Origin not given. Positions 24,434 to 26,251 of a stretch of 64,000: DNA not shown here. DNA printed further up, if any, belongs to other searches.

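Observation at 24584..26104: Orphan SAP-domain protein with a FokI-like cleavage domain and no methyltransferase partner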

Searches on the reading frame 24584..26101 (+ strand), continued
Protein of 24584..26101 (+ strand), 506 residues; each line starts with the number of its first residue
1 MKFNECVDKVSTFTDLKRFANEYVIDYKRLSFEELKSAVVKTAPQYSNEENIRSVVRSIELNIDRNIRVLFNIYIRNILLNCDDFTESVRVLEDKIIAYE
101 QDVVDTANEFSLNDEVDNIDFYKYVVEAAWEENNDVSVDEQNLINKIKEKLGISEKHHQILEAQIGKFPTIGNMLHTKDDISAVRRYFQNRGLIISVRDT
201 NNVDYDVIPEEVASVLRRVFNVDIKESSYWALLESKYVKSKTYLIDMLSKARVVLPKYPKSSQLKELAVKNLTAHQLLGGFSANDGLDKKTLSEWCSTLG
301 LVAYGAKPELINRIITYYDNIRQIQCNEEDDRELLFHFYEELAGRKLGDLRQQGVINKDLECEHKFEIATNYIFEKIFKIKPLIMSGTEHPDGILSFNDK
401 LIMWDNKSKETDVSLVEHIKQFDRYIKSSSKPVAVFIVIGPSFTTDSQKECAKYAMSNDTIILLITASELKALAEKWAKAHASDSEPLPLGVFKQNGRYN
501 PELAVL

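Call 14: find_encoding_contigs(protein=P0072, flank=8000, max_places=3)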
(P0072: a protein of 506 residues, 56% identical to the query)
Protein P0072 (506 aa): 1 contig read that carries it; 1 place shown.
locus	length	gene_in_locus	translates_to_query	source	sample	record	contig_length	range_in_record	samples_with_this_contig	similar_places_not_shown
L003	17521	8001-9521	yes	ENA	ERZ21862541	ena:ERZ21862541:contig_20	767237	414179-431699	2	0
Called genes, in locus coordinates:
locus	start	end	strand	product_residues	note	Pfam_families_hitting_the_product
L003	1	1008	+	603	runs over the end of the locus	PF13481:AAA_25, PF06745:ATPase (faint)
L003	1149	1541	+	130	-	-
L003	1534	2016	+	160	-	-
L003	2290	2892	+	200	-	-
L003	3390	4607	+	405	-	PF13651:EcoRI_methylase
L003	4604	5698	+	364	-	PF03235:GmrSD_N, PF01844:HNH, PF14279:HNH_5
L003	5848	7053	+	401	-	-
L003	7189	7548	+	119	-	PF05973:Gp49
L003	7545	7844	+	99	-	PF13744:HTH_37, PF01381:HTH_3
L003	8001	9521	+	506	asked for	PF02037:SAP (weak), PF09254:FokI_cleav_dom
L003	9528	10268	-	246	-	PF00520:Ion_trans, PF07885:Ion_trans_2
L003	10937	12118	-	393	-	PF02746:MR_MLE_N, PF13378:MR_MLE_C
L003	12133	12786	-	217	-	PF01081:Aldolase, PF02581:TMP-TENI (faint)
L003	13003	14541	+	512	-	PF00496:SBP_bac_5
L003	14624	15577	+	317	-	PF19300:BPD_transp_1_N, PF00528:BPD_transp_1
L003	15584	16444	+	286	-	PF12911:OppC_N, PF00528:BPD_transp_1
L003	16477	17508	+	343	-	PF00005:ABC_tran, PF13304:AAA_21 (weak), PF08352:oligo_HPY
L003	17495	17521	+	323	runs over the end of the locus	PF00005:ABC_tran, PF08352:oligo_HPY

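Call 16: find_encoding_contigs(protein=P0025, flank=8000, max_places=3)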
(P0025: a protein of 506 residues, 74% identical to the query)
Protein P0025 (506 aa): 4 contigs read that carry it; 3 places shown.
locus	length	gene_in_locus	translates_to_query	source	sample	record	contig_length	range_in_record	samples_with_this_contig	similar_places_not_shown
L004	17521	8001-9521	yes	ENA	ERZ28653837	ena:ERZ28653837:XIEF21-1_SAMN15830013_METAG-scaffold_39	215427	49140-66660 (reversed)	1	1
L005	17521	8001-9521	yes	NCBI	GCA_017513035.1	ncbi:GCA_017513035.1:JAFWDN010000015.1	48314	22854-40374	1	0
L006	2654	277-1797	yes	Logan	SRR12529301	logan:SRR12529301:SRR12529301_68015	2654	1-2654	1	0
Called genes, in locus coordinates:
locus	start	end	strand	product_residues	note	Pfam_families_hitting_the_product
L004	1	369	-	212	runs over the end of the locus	PF13526:DUF4125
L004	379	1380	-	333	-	PF13228:DUF4037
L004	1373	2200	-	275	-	PF00515:TPR_1 (faint), PF07719:TPR_2 (faint), PF13181:TPR_8 (faint), PF13428:TPR_14 (faint), PF14559:TPR_19 (faint), PF17874:TPR_MalT (faint), PF13424:TPR_12 (weak), PF13374:TPR_10 (weak)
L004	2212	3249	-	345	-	PF00106:adh_short (weak), PF01073:3Beta_HSD, PF01370:Epimerase, PF02719:Polysacc_synt_2, PF04321:RmlD_sub_bind, PF07993:NAD_binding_4 (weak), PF08659:KR (weak), PF16363:GDP_Man_Dehyd, +1 more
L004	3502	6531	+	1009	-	PF01869:BcrAD_BadFG, PF09989:DUF2229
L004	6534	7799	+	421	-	-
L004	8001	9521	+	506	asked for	PF02037:SAP (faint), PF09254:FokI_cleav_dom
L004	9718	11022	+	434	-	PF00375:SDF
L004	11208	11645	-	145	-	-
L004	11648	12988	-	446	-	PF00209:SNF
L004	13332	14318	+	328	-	PF28530:DUF8426, PF04471:Mrr_cat, PF22722:NA-iREase1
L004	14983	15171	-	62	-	-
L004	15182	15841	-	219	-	-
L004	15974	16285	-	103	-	-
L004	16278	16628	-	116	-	-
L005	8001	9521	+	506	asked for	PF02037:SAP (faint), PF09254:FokI_cleav_dom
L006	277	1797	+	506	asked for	PF02037:SAP (faint), PF09254:FokI_cleav_dom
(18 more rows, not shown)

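Call 17: find_encoding_contigs(protein=P0001, flank=8000, max_places=5)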
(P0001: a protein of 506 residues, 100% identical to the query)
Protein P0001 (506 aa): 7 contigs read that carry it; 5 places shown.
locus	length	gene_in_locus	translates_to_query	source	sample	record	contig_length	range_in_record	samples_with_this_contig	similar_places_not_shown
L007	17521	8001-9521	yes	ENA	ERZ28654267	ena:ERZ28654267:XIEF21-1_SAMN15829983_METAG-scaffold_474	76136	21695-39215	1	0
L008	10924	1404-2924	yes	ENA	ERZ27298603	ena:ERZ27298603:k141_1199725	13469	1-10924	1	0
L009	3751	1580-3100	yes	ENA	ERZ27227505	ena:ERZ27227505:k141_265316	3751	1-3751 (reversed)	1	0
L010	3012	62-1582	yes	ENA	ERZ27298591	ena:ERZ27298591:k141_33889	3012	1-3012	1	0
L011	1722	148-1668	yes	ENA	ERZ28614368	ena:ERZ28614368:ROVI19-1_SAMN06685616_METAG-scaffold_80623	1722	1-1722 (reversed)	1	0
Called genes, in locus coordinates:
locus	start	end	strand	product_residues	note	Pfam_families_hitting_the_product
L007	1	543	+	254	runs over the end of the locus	-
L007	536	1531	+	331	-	PF03816:LytR_cpsA_psr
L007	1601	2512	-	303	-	PF06574:FAD_syn, PF01687:Flavokinase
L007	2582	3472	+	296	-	PF00246:Peptidase_M14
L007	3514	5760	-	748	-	PF13522:GATase_6, PF13537:GATase_7, PF00733:Asn_synthase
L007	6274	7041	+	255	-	PF04474:DUF554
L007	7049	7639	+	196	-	PF02659:Mntp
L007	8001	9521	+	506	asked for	PF09254:FokI_cleav_dom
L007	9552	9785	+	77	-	PF06135:IreB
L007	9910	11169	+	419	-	-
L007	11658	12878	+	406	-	PF00291:PALP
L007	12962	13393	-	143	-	PF00293:NUDIX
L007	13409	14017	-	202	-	PF01726:LexA_DNA_bind, PF13730:HTH_36 (weak), PF12802:MarR_2 (faint), PF00717:Peptidase_S24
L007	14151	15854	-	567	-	PF00488:MutS_V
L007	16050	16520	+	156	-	-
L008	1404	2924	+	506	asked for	PF09254:FokI_cleav_dom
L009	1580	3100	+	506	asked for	PF09254:FokI_cleav_dom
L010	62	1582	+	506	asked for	PF09254:FokI_cleav_dom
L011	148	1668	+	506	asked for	PF09254:FokI_cleav_dom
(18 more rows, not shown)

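Call 19: predict_structure(alignment_id=A1)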
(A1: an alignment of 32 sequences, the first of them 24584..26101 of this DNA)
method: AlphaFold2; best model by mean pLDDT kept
length: 506 residues; sequences in the alignment: 32
mean_pLDDT: 91.7   pTM: 0.81
mean pLDDT of the five models: 91.7, 90.7, 90.4, 89.1, 88.0
residues with pLDDT >= 90: 387; 70-90: 108; 50-70: 11; < 50: 0
segments of 3 or more residues with pLDDT < 50: none
pLDDT, mean of each block of 10 residues (from residue 1): 95 95 92 96 96 95 94 95 94 97 90 75 91 86 92 88 93 96 97 93 93 95 93 94 94 85 91 94 92 95 94 96 75 92 93 88 93 93 75 88 94 94 91 95 95 93 97 92 88 93 80
secondary structure, 60 per line:
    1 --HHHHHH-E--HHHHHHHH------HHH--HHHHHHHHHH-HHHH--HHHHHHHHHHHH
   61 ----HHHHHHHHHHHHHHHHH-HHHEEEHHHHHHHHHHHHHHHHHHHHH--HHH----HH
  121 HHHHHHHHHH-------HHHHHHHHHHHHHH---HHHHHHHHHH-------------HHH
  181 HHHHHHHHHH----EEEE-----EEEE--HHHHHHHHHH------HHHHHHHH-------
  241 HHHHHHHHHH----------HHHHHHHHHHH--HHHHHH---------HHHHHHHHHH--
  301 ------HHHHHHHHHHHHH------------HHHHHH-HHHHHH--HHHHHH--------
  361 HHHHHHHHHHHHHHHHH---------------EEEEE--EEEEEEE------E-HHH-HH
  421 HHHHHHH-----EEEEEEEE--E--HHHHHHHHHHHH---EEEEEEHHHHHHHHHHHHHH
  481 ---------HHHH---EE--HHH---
elements in order: H3-8 H13-20 H32-41 H43-46 H49-60 H65-81 E86-88 H89-109 H119-130 H138-151 H155-164 H178-190 E195-198 E204-207 H210-219 H226-233 H241-250 H261-271 H274-279 H289-298 H307-319 H332-337 H339-344 H347-352 H361-377 E393-397 E400-406 H419-427 E433-440 H446-457 E461-466 H467-480 H490-493

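Call 22: fold_search(model_id=the predicted structure, library=pdb)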
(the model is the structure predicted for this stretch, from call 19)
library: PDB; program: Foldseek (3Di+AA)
matches with E <= 10: 261; with E <= 0.001: 5
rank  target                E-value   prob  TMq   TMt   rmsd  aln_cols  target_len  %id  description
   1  2fok_B                4.5e-07  1.00  0.26  0.24  26.2       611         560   12  STRUCTURE OF RESTRICTION ENDONUCLEASE FOKI (released 1998-06-17)
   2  2fok_A                2.1e-06  1.00  0.25  0.23  23.1       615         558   11  STRUCTURE OF RESTRICTION ENDONUCLEASE FOKI (released 1998-06-17)
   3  1fok_A                1.4e-05  1.00  0.27  0.24  21.6       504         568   10  STRUCTURE OF RESTRICTION ENDONUCLEASE FOKI BOUND TO DNA (released 1997-12-03)
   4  6qnz_A                3.9e-04  0.94  0.19  0.17  21.6       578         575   13  Crystal structure of the site-specific DNA nickase N.BspD6I E418A Mutant (released 2020-03-04)
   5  5liz                  9.1e-04  0.85  0.18  0.16  21.8       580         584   14  The structure of Nt.BspD6I nicking endonuclease with all cysteines mutated by serine residues at 0.19 nm resolution . (released 2017-08-02)
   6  5liq_A                1.2e-03  0.96  0.18  0.16  21.6       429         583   15  The structure of C160S,C508S,C578S mutant of Nt.BspD6I nicking endonuclease at 0.185 nm resolution . (released 2017-08-02)
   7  2ewf                  1.6e-03  0.72  0.17  0.15  21.9       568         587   13  Crystal structure of the site-specific DNA nickase N.BspD6I (released 2006-11-21)
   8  6qnz_B                1.8e-03  0.80  0.18  0.17  21.9       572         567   13  Crystal structure of the site-specific DNA nickase N.BspD6I E418A Mutant (released 2020-03-04)
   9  5lhc_A                1.9e-03  0.85  0.20  0.18  21.2       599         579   12  The structure of D456A mutant of Nt.BspD6I nicking endonuclease at 0.24 nm resolution . (released 2017-08-16)
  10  5lhc_B                5.8e-03  0.63  0.18  0.16  21.6       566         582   13  The structure of D456A mutant of Nt.BspD6I nicking endonuclease at 0.24 nm resolution . (released 2017-08-16)
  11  5liq_B                9.7e-03  0.54  0.18  0.16  21.9       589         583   12  The structure of C160S,C508S,C578S mutant of Nt.BspD6I nicking endonuclease at 0.185 nm resolution . (released 2017-08-02)
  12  2e52_B                9.5e-02  0.98  0.20  0.33  11.0       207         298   12  Crystal structural analysis of HindIII restriction endonuclease in complex with cognate DNA at 2.0 angstrom resolution (released 2007-12-18)
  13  2p14                  1.5e-01  0.99  0.22  0.53   4.7       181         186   12  Crystal structure of small subunit (R.BspD6I2) of the heterodimeric restriction endonuclease R.BspD6I (released 2008-03-11)
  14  3a4k_A                2.6e-01  0.95  0.22  0.35  10.8       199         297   12  Crystal structural analysis of HindIII restriction endonuclease in complex with cognate DNA and divalent cations at 2. (released 2009-10-20)
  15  5afq_B                3.4e-01  0.04  0.09  0.09  24.0       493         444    8  Crystal structure of RPC62 - RPC32 beta (released 2015-10-07)
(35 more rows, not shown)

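Call 28: find_encoding_contigs(protein=P0076, flank=8000, max_places=2)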
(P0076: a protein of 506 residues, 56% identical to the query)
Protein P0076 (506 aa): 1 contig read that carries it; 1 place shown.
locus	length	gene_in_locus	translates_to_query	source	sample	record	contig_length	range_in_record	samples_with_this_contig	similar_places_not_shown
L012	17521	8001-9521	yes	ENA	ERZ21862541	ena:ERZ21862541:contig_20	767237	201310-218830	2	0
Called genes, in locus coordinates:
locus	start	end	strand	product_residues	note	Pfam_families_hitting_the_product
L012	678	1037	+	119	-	-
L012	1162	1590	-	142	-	-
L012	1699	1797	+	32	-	-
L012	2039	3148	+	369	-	PF00478:IMPDH (weak), PF03060:NMO, PF01645:Glu_synthase (weak), PF01180:DHO_dh (weak)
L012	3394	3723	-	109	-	PF13513:HEAT_EZ (faint), PF13646:HEAT_2, PF02985:HEAT (faint), PF03130:HEAT_PBS (faint)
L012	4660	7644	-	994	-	PF13271:DUF4062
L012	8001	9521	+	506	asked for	PF02037:SAP (weak), PF09254:FokI_cleav_dom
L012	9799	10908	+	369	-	-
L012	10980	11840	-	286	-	PF04205:FMN_bind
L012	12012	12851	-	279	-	PF09297:Zn_ribbon_NUD, PF00293:NUDIX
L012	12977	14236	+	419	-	PF02906:Fe_hyd_lg_C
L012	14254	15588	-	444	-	PF00817:IMS, PF11799:IMS_C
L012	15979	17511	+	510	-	-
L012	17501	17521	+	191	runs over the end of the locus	PF19845:DUF6320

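Call 30: search_protein_representatives(alignment_id=A1)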
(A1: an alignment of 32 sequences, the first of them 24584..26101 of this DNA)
Query: 32 sequences, 506 profile positions. Proteins with E-value up to 0.001 (for the whole library): 418; up to 1e-10: 259; up to 1e-30: 106. The best 150 are listed.
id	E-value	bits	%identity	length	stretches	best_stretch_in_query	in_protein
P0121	2.5e-223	758.7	-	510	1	1-506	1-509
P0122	4.1e-204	695.3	-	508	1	1-505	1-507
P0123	1.1e-200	684.0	-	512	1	1-503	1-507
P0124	9.3e-170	582.0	-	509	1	1-503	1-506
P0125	9.2e-164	562.2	-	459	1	180-505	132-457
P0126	5.9e-145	500.1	-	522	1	1-502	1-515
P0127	1.8e-142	492.0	-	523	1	1-503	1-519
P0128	8.1e-130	450.2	-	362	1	1-352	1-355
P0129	5.5e-113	394.7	-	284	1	224-502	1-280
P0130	2.7e-108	379.2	-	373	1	129-480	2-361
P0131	1.1e-99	350.8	-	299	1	215-504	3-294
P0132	2.9e-99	349.4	-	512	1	1-502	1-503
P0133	3.5e-97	342.5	-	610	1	16-493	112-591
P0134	2.8e-96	339.5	-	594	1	16-499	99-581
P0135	1.5e-93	330.6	-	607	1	18-500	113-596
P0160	2.3e-67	244.2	-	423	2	63-238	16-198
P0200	4.0e-42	160.9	-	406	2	272-480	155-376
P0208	9.5e-39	149.8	-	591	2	284-497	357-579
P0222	2.7e-33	131.8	-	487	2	209-325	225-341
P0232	2.5e-29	118.7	-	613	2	13-331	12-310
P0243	2.1e-26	109.0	-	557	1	163-502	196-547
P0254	9.1e-24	100.3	-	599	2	74-331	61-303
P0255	9.7e-24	100.3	-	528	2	75-350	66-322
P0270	3.0e-21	92.0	-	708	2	1-284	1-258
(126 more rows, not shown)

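Call 31: search_protein_families(library=pfam, proteins=[P0232, P0254, P0255, P0270, P0222, P0208, P0200, P0243, P0133, P0160], max_evalue=0.01)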
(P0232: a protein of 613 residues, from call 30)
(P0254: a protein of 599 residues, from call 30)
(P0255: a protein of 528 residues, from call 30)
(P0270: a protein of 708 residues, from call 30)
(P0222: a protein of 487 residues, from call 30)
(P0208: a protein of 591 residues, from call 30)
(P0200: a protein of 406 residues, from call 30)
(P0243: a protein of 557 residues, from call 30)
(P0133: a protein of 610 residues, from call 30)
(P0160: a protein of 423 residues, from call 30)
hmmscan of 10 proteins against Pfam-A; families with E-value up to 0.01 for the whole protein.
P0232 (613 aa): 2 families
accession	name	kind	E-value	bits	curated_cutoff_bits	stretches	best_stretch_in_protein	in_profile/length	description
PF02037.33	SAP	-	9.2e-08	32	23.9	1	275-298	14-37/37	SAP domain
PF18953.6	SAP_new25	-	9.7e-07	28.8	26.3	1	271-302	13-44/51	SAP domain-containing new25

P0254 (599 aa): 2 families
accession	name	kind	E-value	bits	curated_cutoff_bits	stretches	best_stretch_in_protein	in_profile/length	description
PF02037.33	SAP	-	2e-10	40.4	23.9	1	257-290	3-36/37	SAP domain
PF18953.6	SAP_new25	-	5.3e-05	23.2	26.3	0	371-407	11-47/51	SAP domain-containing new25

P0255 (528 aa): 3 families
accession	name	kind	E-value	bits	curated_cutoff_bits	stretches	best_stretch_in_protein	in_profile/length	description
PF02037.33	SAP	-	1.4e-14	53.7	23.9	1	365-400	2-37/37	SAP domain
PF18953.6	SAP_new25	-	1.5e-09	37.8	26.3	1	261-291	10-40/51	SAP domain-containing new25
PF18081.7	FANC_SAP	-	0.0076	16.9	23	0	363-399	6-42/51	Fanconi anemia-associated nuclease SAP domain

P0270 (708 aa): 2 families
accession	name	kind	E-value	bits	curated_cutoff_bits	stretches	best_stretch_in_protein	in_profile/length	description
PF02037.33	SAP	-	1.5e-05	25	23.9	0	210-242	1-33/37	SAP domain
PF18953.6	SAP_new25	-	4.1e-05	23.5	26.3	0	368-401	10-43/51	SAP domain-containing new25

P0222 (487 aa): 0 families

P0208 (591 aa): 3 families
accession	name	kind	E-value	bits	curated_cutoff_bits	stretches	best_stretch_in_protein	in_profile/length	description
PF02037.33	SAP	-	4e-07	30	23.9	1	360-392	5-37/37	SAP domain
PF18953.6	SAP_new25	-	5.2e-06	26.4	26.3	1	364-400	12-48/51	SAP domain-containing new25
PF09254.17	FokI_cleav_dom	-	0.0061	16.5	25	0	462-511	60-109/188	FokI, cleavage domain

P0200 (406 aa): 3 families
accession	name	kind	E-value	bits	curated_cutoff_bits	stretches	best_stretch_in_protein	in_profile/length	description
PF02037.33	SAP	-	2.4e-06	27.5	23.9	0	136-156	9-29/37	SAP domain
PF18953.6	SAP_new25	-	0.0002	21.3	26.3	0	176-207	11-41/51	SAP domain-containing new25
PF09254.17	FokI_cleav_dom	-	0.0022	17.9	25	1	252-326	37-105/188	FokI, cleavage domain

P0243 (557 aa): 0 families

P0133 (610 aa): 3 families
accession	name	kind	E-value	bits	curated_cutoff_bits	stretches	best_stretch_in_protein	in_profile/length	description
PF02037.33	SAP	-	8.2e-10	38.5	23.9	1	383-412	7-36/37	SAP domain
PF18953.6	SAP_new25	-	1.1e-09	38.2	26.3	2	339-368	7-36/51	SAP domain-containing new25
PF03735.19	ENT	-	0.0025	18.3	28.5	1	221-266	10-55/71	ENT domain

P0160 (423 aa): 1 family
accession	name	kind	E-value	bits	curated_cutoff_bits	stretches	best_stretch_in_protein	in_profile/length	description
PF02037.33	SAP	-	0.00026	21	23.9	1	201-228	8-35/37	SAP domain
